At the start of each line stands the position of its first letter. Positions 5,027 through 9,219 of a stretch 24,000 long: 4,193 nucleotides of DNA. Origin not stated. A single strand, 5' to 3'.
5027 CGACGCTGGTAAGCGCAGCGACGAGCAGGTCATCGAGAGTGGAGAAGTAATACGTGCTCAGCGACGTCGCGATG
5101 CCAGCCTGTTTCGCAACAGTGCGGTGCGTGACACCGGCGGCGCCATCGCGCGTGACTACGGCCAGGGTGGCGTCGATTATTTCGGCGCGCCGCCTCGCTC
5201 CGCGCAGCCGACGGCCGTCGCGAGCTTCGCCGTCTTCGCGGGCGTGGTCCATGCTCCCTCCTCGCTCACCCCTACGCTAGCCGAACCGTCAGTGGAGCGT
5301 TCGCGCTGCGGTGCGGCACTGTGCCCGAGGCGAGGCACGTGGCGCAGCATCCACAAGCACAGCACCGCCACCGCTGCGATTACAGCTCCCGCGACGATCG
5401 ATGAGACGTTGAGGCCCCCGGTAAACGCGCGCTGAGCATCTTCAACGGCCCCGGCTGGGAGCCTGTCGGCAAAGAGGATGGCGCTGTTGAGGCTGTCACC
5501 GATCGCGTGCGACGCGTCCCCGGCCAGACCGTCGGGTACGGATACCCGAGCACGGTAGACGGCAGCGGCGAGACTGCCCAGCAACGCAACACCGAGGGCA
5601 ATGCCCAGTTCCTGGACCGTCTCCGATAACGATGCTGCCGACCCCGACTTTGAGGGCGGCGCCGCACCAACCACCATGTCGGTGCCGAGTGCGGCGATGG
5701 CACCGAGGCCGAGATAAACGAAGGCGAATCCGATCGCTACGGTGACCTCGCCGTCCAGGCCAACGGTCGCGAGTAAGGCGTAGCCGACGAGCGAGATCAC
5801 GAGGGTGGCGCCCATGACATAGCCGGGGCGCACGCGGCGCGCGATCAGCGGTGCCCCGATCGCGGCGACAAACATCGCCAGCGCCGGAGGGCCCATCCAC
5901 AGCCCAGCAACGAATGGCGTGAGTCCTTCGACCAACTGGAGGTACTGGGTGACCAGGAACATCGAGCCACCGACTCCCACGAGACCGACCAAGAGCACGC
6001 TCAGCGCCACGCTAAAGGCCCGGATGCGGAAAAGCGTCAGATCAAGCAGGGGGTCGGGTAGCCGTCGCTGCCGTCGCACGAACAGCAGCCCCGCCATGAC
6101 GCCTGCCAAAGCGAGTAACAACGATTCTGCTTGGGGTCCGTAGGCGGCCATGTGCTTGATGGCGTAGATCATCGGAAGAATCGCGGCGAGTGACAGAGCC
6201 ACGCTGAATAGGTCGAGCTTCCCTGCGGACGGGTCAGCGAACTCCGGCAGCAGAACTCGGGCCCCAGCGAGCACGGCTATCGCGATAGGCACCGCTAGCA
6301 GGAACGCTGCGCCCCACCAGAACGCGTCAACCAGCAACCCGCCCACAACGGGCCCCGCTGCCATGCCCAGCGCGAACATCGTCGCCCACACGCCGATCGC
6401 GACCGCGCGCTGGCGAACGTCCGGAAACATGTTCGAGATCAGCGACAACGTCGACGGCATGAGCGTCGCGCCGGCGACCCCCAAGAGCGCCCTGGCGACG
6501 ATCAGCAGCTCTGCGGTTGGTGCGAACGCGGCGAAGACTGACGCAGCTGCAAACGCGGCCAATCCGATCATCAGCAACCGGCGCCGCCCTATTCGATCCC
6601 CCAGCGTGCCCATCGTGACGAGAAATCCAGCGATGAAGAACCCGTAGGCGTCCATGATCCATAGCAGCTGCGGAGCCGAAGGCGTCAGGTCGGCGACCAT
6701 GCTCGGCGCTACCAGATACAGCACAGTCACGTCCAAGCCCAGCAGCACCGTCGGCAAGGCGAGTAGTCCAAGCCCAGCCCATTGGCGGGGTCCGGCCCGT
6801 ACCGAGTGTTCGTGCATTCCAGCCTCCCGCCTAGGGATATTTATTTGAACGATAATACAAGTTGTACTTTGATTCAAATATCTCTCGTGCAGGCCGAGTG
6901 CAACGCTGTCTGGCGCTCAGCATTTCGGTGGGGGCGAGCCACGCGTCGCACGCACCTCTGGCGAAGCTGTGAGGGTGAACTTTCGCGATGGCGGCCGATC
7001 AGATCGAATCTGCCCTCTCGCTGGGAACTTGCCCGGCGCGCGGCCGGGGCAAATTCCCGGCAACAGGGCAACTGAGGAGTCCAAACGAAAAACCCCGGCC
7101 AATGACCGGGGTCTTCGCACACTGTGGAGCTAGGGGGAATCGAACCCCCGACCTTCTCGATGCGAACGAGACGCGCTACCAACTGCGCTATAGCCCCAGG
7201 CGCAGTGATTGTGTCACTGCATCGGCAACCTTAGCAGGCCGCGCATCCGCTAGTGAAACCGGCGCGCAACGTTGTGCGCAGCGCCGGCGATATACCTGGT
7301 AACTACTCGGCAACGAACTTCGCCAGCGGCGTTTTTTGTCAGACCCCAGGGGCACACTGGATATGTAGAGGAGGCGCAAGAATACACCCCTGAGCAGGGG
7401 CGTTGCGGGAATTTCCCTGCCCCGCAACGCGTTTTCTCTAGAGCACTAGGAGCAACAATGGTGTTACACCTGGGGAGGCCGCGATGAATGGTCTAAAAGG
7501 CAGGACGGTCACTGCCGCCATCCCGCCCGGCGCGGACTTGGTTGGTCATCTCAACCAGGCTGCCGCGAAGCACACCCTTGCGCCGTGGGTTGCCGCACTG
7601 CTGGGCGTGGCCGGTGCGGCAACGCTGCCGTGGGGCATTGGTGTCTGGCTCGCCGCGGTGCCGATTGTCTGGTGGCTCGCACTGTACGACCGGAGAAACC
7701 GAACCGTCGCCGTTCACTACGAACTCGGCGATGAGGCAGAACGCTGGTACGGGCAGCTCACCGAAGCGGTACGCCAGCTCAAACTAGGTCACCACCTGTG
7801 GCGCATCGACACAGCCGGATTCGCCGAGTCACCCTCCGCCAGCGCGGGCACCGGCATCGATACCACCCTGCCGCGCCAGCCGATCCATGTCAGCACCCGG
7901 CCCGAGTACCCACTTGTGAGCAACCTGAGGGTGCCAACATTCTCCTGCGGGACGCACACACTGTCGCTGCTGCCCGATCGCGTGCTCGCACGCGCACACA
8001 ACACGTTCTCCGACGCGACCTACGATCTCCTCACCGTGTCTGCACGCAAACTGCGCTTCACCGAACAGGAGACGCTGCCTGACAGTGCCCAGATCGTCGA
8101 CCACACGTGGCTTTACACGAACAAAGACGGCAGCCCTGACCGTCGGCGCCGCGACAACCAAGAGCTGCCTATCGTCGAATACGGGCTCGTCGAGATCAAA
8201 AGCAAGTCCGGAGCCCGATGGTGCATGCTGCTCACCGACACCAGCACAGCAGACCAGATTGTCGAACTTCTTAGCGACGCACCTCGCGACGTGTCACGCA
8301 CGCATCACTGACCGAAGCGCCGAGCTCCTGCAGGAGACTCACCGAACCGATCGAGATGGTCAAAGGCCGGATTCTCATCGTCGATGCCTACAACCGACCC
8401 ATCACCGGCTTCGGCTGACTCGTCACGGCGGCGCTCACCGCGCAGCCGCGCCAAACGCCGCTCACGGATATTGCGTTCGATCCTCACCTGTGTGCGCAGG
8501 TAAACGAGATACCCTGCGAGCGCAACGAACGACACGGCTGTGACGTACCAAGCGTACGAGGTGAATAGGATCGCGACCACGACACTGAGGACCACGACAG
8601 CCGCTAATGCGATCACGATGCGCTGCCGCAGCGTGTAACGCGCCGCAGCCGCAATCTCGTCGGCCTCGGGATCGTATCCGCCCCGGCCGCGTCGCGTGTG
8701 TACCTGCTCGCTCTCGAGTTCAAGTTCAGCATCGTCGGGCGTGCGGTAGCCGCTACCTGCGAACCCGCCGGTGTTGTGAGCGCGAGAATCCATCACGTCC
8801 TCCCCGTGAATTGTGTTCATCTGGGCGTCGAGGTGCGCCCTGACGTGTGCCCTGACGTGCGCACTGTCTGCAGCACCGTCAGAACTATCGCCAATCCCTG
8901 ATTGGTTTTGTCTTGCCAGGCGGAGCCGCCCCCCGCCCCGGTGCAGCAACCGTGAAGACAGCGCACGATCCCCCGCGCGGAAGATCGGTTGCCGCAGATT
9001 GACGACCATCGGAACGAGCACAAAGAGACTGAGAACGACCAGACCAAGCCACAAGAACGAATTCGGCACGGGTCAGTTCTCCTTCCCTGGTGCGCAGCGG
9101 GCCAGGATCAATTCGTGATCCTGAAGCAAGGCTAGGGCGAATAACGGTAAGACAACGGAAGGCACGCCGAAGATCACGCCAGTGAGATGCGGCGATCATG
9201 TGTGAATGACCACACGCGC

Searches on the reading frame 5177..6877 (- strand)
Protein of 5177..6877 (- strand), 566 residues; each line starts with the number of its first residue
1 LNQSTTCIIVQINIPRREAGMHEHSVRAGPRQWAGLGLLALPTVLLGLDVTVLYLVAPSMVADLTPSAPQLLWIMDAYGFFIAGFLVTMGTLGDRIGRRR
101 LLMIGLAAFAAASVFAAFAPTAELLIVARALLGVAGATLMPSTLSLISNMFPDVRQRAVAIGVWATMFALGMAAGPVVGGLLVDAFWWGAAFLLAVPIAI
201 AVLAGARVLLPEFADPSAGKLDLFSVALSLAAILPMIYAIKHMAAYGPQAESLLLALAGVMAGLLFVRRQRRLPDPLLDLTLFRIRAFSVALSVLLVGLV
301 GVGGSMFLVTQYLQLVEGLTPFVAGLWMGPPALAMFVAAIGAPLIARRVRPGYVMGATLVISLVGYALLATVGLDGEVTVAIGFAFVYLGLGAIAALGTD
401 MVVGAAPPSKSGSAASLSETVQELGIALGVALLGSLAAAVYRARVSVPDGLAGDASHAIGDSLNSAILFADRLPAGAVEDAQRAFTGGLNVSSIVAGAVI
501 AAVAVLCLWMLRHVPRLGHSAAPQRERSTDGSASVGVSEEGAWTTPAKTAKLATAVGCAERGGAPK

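Call 40: search_protein_families(library=pfam, proteins=[window:5177-6877:-], max_evalue=0.001)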
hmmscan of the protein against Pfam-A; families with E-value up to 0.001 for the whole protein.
window:5177-6877:- (566 aa): 3 families
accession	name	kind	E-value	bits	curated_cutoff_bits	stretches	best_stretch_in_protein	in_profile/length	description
PF07690.21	MFS_1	-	1.7e-41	142.7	33.4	1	43-429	5-346/347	Major Facilitator Superfamily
PF12832.13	MFS_1_like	-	8e-05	22.3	25.2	1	85-192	263-371/373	MFS_1 like family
PF00083.30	Sugar_tr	-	0.00011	21.7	22.3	1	87-212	64-193/452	Sugar (and other) transporter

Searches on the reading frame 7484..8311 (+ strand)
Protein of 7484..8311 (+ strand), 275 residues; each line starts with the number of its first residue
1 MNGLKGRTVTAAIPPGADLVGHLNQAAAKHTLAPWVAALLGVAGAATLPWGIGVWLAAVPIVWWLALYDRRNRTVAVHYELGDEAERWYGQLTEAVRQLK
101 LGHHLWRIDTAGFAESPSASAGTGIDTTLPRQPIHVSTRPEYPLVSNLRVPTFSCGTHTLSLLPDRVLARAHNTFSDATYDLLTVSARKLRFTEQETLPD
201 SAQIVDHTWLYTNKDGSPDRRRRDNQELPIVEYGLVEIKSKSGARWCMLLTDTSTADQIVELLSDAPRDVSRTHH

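Call 40: search_protein_families(library=pfam, proteins=[window:7484-8311:+], max_evalue=0.001)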
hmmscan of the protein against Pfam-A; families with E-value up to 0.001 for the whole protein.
window:7484-8311:+ (275 aa): 0 families

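Call 78: search_protein_families(library=pfam, proteins=[window:7484-8311:+], max_evalue=1)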
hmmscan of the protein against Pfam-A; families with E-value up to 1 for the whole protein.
window:7484-8311:+ (275 aa): 2 families
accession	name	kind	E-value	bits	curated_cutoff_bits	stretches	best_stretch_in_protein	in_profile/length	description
PF19744.4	DUF6232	-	0.033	15.1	27.4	1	27-81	40-90/117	Family of unknown function (DUF6232)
PF17622.8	UL16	-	0.12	12.5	25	1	99-160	130-191/204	Viral unique long protein 16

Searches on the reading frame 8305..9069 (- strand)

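Call 40: search_protein_families(library=pfam, proteins=[window:8305-9069:-], max_evalue=0.001)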
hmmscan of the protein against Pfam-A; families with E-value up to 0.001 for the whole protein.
window:8305-9069:- (254 aa): 0 families

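Call 78: search_protein_families(library=pfam, proteins=[window:8305-9069:-], max_evalue=1)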
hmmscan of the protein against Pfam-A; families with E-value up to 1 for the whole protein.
window:8305-9069:- (254 aa): 4 families
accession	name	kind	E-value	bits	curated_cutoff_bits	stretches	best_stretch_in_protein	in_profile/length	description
PF03706.18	LPG_synthase_TM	-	0.0099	15.8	33.4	1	152-214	118-186/302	Lysylphosphatidylglycerol synthase TM region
PF13796.11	Sensor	-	0.028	14.9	28.2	1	154-215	6-63/162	Putative sensor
PF00528.27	BPD_transp_1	-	0.029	14.5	26.4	1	154-214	29-94/184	Binding-protein-dependent transport system inner membrane component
PF06936.16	Selenoprotein_S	-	0.19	12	29.8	1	143-204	7-64/192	Selenoprotein S (SelS)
